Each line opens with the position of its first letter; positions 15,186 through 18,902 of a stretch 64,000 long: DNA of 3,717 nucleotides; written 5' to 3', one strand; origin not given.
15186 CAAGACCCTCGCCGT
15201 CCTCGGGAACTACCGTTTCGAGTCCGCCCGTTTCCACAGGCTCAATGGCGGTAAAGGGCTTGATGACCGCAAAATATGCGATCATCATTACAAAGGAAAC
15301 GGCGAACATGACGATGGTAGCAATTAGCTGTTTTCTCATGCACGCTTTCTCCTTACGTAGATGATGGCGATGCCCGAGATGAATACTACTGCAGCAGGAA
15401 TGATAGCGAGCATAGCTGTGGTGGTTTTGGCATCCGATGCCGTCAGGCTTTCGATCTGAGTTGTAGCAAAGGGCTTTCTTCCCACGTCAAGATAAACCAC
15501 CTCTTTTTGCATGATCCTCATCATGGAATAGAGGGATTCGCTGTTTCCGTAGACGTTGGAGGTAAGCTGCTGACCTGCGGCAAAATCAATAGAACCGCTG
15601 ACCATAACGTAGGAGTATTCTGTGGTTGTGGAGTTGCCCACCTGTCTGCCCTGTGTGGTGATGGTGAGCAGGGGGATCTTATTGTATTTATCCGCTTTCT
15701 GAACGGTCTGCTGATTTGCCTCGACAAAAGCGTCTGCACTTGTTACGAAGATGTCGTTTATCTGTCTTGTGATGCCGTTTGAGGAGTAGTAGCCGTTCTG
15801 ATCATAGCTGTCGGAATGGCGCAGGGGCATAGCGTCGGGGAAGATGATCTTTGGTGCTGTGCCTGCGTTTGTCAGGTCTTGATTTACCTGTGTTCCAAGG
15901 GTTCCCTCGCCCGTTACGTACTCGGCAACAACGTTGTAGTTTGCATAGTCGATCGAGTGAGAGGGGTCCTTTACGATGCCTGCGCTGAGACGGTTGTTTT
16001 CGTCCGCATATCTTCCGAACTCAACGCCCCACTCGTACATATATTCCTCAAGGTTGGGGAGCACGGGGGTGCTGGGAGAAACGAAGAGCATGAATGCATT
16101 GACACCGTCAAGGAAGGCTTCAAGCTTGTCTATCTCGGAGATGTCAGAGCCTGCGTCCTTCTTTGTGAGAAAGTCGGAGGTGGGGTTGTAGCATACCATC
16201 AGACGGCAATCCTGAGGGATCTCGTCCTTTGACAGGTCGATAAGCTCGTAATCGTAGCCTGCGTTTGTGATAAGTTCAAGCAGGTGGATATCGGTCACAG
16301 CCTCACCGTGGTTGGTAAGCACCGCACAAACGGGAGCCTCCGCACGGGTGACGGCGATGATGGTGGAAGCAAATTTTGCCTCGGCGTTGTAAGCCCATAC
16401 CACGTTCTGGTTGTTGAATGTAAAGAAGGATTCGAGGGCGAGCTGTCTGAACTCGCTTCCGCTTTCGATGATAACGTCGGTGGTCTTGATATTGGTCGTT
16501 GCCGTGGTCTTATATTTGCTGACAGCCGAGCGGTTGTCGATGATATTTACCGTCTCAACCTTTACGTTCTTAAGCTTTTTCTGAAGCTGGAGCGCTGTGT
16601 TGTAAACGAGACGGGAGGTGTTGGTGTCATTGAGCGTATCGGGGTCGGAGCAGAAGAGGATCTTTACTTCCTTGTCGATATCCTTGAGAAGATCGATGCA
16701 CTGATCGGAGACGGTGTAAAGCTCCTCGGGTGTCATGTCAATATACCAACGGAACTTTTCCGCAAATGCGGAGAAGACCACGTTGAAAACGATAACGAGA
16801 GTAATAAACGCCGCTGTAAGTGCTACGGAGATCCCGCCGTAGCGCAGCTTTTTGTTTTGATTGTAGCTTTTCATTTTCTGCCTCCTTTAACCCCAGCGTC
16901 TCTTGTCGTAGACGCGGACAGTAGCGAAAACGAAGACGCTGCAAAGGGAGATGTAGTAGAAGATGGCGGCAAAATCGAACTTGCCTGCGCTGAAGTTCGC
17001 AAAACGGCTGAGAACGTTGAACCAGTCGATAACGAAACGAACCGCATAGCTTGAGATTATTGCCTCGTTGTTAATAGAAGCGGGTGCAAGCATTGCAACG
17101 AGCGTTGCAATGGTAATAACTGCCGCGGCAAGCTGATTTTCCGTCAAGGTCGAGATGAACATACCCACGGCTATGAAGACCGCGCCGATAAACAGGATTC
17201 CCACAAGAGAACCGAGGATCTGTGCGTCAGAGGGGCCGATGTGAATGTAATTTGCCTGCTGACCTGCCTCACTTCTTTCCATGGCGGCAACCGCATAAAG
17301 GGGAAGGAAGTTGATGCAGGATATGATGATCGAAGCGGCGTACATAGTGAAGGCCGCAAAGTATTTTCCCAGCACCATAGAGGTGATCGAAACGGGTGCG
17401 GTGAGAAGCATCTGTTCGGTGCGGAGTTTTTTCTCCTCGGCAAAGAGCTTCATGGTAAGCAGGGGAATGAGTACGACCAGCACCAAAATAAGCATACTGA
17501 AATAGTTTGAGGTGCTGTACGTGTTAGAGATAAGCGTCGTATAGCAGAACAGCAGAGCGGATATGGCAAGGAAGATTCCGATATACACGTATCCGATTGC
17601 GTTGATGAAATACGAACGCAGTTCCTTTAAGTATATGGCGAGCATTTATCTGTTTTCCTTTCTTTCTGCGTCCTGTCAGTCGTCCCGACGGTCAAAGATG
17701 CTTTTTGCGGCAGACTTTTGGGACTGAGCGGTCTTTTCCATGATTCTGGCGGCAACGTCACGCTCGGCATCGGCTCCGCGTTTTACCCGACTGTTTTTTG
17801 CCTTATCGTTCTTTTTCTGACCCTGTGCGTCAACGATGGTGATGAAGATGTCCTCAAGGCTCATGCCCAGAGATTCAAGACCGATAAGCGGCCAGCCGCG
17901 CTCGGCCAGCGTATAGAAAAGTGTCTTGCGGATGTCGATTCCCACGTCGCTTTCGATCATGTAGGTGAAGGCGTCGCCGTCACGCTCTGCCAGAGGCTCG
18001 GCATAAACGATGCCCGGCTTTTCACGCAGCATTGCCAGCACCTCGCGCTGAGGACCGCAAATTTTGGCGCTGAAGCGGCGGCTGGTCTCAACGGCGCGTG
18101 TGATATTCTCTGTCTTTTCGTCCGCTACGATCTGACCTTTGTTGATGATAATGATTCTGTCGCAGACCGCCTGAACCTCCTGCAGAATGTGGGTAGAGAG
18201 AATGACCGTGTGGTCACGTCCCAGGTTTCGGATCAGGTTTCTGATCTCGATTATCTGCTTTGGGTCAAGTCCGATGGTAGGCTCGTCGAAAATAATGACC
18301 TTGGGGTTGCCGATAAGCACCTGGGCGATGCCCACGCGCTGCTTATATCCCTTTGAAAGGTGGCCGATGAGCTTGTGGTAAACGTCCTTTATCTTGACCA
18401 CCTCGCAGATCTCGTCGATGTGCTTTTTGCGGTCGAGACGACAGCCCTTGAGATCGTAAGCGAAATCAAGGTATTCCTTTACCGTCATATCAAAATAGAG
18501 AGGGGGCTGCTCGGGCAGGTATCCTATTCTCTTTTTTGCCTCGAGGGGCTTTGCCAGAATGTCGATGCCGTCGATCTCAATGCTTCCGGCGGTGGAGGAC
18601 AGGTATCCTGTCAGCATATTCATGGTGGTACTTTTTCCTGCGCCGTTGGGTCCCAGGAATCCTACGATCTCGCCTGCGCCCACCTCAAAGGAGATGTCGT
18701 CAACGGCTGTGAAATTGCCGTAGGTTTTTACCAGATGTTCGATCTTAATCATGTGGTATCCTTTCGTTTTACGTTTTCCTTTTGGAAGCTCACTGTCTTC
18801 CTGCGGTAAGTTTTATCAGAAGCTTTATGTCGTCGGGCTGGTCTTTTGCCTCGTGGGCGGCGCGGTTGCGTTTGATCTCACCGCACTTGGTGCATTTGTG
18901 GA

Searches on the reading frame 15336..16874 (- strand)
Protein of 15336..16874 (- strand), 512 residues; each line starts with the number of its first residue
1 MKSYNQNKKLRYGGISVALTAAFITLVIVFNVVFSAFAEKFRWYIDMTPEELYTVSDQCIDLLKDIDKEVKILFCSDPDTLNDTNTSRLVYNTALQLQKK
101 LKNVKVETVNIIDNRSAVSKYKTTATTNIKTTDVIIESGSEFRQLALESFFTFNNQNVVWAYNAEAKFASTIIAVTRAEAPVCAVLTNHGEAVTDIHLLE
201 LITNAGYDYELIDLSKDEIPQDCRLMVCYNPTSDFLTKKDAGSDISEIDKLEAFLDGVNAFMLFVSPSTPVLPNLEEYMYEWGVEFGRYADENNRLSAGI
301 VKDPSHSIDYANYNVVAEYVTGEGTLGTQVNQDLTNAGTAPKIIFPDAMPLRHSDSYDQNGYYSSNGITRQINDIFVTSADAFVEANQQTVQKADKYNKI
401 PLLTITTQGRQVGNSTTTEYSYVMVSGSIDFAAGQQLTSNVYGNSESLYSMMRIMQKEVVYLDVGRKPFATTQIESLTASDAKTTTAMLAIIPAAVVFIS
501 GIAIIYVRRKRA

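Call 65: search_protein_families(library=ncbifam, max_evalue=1e-8, proteins=[window:15336-16874:-])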
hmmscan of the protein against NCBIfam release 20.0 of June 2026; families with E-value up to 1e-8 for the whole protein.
window:15336-16874:- (512 aa): 1 family
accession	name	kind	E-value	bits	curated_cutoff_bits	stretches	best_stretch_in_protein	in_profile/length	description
TIGR03521.1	GldG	equivalog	4.7e-09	35.4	389.85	0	26-117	6-98/552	gliding motility-associated ABC transporter substrate-binding protein GldG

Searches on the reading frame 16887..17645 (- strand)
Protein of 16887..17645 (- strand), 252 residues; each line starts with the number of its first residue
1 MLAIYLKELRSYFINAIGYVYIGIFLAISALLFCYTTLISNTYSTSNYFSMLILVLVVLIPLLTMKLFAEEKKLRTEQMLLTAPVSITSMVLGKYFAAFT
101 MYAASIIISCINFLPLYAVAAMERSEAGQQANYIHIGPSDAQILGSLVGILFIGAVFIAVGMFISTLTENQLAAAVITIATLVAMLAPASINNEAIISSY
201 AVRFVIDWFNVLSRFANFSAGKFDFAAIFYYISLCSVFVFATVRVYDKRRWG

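Call 65: search_protein_families(library=ncbifam, max_evalue=1e-8, proteins=[window:16887-17645:-])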
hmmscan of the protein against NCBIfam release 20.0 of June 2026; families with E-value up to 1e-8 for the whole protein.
window:16887-17645:- (252 aa): 1 family
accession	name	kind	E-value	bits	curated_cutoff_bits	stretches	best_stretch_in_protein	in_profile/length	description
TIGR03518.1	ABC_perm_GldF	equivalog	4.2e-34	118.6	288.5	1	1-245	1-236/240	gliding motility-associated ABC transporter permease subunit GldF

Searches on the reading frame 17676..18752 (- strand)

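Call 65: search_protein_families(library=ncbifam, max_evalue=1e-8, proteins=[window:17676-18752:-])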
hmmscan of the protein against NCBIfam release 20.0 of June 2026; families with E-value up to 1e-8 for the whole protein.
window:17676-18752:- (358 aa): 177 families (the best 25 are shown)
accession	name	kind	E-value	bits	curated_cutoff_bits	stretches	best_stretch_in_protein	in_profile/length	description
TIGR03522.1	GldA_ABC_ATP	equivalog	2.2e-97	326.1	402.6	1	2-306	3-300/301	gliding motility-associated ABC transporter ATP-binding subunit GldA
TIGR01188.1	drrA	subfamily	5.2e-62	209.8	312.45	1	9-306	1-300/302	daunorubicin resistance ABC transporter, ATP-binding protein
TIGR03740.1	galliderm_ABC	subfamily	1e-52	179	309.75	1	3-215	2-209/223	lantibiotic protection ABC transporter ATP-binding subunit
NF033858.1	ABC2_perm_RbbA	equivalog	4.1e-52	177.2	1050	1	2-222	267-489/909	ribosome-associated ATPase/putative transporter RbbA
TIGR04406.1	LPS_export_lptB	equivalog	1.3e-49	168.6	240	1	2-221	2-226/239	LPS export ABC transporter ATP-binding protein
TIGR03864.1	PQQ_ABC_ATP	hypoth_equivalog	7.9e-47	159.7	302.25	1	2-223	2-225/236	ABC transporter, ATP-binding subunit, PQQ-dependent alcohol dehydrogenase system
NF010060.0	PRK13537.1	equivalog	4.9e-42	143.9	521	1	2-217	16-233/314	nodulation factor ABC transporter ATP-binding protein NodI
NF008144.0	PRK10895.1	equivalog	3.5e-41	141.3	381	1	3-222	5-229/241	LPS export ABC transporter ATP-binding protein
NF010059.0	PRK13536.1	equivalog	7.7e-41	140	549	1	2-216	44-260/342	nodulation factor ABC transporter ATP-binding protein NodI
TIGR04521.1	ECF_ATPase_2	equivalog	7.1e-40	136.8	330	1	9-230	13-245/279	energy-coupling factor transporter ATPase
TIGR04520.1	ECF_ATPase_1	equivalog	3.5e-39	134.9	315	1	2-228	1-234/269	energy-coupling factor transporter ATPase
TIGR03410.1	urea_trans_UrtE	equivalog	1e-38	133.1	285.8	1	3-219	2-221/230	urea ABC transporter ATP-binding subunit UrtE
TIGR03265.1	PhnT2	equivalog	3.6e-38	131.7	457.7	1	2-233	5-236/353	putative 2-aminoethylphosphonate ABC transporter ATP-binding protein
TIGR00968.1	3a0106s01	subfamily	5e-38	131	342.75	1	2-221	1-222/237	sulfate ABC transporter ATP-binding protein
TIGR01288.1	nodI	equivalog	1.1e-36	126.4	424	1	2-216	5-221/303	nodulation factor ABC transporter ATP-binding protein NodI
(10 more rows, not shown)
